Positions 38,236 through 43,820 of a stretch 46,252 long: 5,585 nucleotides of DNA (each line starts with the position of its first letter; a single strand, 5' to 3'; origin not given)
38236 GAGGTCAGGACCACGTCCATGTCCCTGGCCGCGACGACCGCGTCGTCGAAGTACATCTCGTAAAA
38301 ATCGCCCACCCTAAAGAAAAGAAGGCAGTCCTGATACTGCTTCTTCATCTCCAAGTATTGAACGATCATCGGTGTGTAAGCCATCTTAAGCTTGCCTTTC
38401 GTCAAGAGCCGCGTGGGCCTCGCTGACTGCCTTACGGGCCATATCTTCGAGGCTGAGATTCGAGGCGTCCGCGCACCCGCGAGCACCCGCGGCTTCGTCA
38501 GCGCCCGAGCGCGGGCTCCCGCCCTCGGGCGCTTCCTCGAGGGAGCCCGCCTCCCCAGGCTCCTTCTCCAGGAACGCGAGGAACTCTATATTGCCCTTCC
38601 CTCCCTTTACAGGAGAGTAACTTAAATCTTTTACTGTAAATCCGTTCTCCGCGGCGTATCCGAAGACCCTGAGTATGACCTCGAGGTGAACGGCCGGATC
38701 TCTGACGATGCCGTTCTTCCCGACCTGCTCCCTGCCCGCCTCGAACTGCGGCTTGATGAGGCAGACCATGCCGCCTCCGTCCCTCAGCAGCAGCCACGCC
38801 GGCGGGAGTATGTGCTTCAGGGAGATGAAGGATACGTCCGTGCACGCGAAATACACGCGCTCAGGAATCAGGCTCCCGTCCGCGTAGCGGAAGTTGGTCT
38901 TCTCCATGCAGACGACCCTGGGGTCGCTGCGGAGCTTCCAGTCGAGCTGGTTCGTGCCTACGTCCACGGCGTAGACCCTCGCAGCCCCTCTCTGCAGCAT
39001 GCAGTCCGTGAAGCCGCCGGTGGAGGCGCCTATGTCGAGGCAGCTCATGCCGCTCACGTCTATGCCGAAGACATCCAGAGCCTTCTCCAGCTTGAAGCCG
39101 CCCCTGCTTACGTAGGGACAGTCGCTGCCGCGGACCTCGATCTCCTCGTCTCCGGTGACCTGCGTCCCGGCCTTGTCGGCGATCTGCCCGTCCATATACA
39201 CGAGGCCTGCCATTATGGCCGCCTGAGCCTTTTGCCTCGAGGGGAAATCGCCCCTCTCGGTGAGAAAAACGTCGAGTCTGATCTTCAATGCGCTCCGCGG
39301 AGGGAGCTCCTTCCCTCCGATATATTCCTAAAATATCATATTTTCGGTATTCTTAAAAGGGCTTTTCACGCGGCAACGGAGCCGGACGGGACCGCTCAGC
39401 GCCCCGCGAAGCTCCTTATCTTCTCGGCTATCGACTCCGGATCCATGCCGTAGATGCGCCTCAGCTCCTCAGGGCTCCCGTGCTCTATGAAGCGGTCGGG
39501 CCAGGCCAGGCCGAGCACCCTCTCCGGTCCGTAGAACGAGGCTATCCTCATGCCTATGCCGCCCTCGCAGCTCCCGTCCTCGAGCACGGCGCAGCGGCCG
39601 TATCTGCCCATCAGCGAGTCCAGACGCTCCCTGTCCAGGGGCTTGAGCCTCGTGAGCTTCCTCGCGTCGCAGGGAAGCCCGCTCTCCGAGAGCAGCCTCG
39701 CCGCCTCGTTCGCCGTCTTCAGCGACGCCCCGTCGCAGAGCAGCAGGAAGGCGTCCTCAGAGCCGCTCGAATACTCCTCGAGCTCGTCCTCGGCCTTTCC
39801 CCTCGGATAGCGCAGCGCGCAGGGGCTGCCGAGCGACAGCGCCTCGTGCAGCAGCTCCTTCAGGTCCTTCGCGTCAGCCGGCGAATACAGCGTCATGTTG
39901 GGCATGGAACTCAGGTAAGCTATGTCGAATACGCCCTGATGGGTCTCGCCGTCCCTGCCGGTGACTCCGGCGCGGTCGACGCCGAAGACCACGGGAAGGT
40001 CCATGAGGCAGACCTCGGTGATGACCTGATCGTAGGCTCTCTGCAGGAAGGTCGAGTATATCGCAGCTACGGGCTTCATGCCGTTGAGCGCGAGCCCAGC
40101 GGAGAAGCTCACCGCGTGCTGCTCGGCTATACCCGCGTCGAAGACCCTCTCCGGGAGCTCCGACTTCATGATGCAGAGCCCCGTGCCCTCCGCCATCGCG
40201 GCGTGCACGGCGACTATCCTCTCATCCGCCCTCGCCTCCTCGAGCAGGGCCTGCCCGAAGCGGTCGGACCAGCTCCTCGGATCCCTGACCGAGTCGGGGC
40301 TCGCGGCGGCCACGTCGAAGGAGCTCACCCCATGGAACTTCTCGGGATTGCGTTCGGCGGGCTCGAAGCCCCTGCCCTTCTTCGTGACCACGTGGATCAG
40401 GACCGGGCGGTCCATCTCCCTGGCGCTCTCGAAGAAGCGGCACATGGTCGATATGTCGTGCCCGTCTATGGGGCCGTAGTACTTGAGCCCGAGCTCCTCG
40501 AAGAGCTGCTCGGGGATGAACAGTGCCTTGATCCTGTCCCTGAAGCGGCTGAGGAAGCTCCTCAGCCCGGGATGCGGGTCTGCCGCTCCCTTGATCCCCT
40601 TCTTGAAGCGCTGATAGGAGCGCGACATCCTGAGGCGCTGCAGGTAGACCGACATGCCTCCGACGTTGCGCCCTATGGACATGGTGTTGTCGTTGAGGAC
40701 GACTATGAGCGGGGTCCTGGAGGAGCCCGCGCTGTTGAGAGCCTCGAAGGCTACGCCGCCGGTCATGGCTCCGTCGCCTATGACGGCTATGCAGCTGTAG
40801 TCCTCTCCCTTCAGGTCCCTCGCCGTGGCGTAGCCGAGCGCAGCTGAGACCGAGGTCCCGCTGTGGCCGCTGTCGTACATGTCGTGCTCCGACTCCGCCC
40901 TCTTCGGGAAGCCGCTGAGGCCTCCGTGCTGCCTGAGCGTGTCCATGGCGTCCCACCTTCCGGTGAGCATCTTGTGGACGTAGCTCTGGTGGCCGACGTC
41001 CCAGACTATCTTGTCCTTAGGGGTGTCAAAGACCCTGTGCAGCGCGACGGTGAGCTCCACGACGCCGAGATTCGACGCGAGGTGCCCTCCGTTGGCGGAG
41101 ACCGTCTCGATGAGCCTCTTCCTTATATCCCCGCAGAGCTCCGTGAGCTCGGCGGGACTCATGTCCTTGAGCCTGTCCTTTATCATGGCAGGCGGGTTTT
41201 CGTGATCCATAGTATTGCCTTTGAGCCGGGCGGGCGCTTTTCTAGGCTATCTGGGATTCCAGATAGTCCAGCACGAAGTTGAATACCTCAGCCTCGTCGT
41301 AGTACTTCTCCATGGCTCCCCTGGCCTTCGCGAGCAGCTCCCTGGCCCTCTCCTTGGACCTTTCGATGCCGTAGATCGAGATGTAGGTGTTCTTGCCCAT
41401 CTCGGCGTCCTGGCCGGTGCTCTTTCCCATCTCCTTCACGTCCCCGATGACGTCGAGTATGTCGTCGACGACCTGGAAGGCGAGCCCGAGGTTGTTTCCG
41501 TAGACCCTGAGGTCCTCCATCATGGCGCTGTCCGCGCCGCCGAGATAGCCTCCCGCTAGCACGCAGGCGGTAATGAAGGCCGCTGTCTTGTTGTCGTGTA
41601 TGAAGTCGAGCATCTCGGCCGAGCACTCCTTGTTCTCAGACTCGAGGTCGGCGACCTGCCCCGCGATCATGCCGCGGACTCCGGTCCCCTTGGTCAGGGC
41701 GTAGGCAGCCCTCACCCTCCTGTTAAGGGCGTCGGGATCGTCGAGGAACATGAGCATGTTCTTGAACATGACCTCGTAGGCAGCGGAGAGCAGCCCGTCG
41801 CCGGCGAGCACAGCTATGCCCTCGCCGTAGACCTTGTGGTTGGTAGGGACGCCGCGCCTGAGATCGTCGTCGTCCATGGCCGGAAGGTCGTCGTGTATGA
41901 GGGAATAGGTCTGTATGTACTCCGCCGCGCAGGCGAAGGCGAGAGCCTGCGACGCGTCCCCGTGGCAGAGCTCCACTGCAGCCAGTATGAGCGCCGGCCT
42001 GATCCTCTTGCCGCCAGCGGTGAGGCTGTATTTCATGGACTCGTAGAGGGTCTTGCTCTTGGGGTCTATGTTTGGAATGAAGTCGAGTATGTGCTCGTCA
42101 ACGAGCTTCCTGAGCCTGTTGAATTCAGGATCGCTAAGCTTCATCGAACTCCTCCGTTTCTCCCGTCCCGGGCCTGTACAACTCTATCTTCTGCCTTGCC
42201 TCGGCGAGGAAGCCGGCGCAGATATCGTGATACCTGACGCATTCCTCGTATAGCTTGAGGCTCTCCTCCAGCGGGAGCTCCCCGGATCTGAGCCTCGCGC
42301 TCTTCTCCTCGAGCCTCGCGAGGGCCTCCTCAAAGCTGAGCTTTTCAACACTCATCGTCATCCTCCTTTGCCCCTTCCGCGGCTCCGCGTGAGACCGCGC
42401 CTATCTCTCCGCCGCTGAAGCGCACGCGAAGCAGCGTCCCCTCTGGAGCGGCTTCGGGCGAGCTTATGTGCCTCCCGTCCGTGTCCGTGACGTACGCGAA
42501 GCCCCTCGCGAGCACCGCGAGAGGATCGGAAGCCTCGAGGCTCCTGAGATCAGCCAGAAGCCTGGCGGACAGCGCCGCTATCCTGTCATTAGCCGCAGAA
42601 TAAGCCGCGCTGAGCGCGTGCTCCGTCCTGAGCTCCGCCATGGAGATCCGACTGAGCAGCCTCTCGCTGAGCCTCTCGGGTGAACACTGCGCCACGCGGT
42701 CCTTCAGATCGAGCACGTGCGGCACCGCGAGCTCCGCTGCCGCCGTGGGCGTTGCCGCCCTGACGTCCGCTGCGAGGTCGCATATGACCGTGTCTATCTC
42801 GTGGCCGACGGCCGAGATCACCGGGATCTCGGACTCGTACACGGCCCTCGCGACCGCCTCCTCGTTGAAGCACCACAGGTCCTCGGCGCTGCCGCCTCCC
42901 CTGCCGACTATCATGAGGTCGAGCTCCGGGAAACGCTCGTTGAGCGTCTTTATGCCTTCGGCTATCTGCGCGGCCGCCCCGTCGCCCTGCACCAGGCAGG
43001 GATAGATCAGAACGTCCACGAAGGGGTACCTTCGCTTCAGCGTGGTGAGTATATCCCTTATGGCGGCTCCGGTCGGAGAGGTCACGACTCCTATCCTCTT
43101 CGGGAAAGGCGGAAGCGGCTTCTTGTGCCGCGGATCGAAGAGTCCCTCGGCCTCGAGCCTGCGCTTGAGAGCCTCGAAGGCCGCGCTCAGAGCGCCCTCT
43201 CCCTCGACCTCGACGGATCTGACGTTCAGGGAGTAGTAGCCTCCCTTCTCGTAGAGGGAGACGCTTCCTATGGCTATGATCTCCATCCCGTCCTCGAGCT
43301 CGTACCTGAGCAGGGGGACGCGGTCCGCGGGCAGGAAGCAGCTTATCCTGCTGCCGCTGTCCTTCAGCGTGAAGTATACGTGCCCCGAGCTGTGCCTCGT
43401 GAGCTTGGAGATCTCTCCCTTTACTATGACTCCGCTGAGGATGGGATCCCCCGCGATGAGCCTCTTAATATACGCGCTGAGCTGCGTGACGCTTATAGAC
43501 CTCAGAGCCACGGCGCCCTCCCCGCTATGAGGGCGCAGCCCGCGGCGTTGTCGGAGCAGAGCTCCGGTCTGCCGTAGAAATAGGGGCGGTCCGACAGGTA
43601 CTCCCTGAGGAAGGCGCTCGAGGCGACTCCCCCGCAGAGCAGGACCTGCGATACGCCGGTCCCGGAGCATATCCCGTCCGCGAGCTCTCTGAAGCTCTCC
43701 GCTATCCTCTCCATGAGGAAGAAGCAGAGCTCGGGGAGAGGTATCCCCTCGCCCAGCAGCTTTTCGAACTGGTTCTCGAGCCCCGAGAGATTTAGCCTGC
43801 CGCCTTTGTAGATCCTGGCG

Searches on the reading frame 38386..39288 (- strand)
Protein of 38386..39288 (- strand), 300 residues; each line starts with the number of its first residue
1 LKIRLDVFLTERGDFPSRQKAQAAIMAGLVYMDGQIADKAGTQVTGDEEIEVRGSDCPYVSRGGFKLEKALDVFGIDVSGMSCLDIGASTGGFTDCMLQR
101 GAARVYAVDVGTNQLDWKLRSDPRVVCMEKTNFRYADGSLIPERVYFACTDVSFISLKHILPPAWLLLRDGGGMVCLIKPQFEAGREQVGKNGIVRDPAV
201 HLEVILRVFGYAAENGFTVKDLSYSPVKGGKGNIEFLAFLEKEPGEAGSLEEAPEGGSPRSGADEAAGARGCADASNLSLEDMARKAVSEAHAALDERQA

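Call 13: search_protein_families(library=pfam, proteins=[window:38386-39288:-], max_evalue=0.001)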
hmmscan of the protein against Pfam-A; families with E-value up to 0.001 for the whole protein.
window:38386-39288:- (300 aa): 2 families
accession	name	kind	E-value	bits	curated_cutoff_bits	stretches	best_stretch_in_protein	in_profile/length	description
PF01728.25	FtsJ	-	2.5e-44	151.8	24.1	1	59-240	1-179/181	FtsJ-like methyltransferase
PF01479.30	S4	-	1.7e-09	37.7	22.8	1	4-50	2-48/48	S4 domain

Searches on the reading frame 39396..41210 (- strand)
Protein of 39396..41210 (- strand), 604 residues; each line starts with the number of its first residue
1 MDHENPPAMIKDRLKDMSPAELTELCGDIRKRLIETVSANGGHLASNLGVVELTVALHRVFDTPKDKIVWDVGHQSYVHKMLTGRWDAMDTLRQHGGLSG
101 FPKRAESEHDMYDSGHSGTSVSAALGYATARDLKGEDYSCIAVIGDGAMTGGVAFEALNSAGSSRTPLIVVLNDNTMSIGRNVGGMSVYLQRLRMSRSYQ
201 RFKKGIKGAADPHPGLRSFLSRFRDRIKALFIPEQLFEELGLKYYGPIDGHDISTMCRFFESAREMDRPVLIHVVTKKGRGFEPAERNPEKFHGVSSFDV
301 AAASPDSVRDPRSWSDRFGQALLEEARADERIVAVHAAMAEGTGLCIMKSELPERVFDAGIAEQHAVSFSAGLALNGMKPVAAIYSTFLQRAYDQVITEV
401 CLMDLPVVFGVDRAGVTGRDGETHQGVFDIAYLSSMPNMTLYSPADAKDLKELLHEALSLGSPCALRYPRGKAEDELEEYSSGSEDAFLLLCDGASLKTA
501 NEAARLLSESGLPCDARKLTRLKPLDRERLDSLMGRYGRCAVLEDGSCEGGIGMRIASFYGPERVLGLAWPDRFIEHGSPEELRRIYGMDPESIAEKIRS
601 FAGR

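Call 13: search_protein_families(library=pfam, proteins=[window:39396-41210:-], max_evalue=0.001)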
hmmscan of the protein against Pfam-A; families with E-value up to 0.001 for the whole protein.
window:39396-41210:- (604 aa): 6 families
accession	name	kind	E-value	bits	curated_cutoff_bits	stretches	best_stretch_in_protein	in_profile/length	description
PF13292.11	DXP_synthase_N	-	8.4e-117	389.7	21.2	1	12-276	8-274/274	1-deoxy-D-xylulose-5-phosphate synthase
PF02779.29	Transket_pyr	-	1.2e-43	149.2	27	1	312-472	3-171/174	Transketolase, pyrimidine binding domain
PF02780.25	Transketolase_C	-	1.2e-14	54.7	25.9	1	487-594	11-124/124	Transketolase, C-terminal domain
PF00676.26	E1_dh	-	8.3e-08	32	22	1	109-180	95-166/300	Dehydrogenase E1 component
PF00456.26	Transketolase_N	-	2.2e-06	27.3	22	0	38-183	19-191/334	Transketolase, thiamine diphosphate binding domain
PF02775.26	TPP_enzyme_C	-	0.0005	20.3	21.9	0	113-177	26-84/151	Thiamine pyrophosphate enzyme, C-terminal TPP binding domain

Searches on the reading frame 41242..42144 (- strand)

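Call 13: search_protein_families(library=pfam, proteins=[window:41242-42144:-], max_evalue=0.001)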
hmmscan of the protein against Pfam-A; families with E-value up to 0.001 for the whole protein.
window:41242-42144:- (300 aa): 1 family
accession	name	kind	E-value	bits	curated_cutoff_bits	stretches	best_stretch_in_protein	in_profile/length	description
PF00348.22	polyprenyl_synt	-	4.4e-59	200.2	27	1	31-276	2-235/251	Polyprenyl synthetase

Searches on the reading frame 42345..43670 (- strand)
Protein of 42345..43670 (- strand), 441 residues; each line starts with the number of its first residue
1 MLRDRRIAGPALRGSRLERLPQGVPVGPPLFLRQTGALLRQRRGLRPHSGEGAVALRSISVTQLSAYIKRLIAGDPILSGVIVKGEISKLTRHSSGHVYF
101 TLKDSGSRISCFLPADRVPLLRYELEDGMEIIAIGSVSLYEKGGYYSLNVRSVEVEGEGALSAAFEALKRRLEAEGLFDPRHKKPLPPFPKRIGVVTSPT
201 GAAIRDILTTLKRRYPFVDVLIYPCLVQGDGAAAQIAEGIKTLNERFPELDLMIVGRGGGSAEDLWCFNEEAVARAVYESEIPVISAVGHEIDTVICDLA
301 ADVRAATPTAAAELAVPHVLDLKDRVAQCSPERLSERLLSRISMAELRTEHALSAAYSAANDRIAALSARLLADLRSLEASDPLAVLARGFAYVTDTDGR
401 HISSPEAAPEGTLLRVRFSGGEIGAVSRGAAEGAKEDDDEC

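Call 13: search_protein_families(library=pfam, proteins=[window:42345-43670:-], max_evalue=0.001)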
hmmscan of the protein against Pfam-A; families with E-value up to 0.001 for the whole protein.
window:42345-43670:- (441 aa): 3 families
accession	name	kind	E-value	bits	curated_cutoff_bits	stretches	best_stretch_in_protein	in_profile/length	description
PF02601.20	Exonuc_VII_L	-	2.3e-85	287.3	35.9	2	177-364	1-185/315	Exonuclease VII, large subunit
PF13742.12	tRNA_anti_2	-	1.5e-25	89.6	27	1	59-153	1-94/95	OB-fold nucleic acid binding domain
PF01336.31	tRNA_anti-codon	-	1.1e-09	38.5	27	1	81-155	1-74/75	OB-fold nucleic acid binding domain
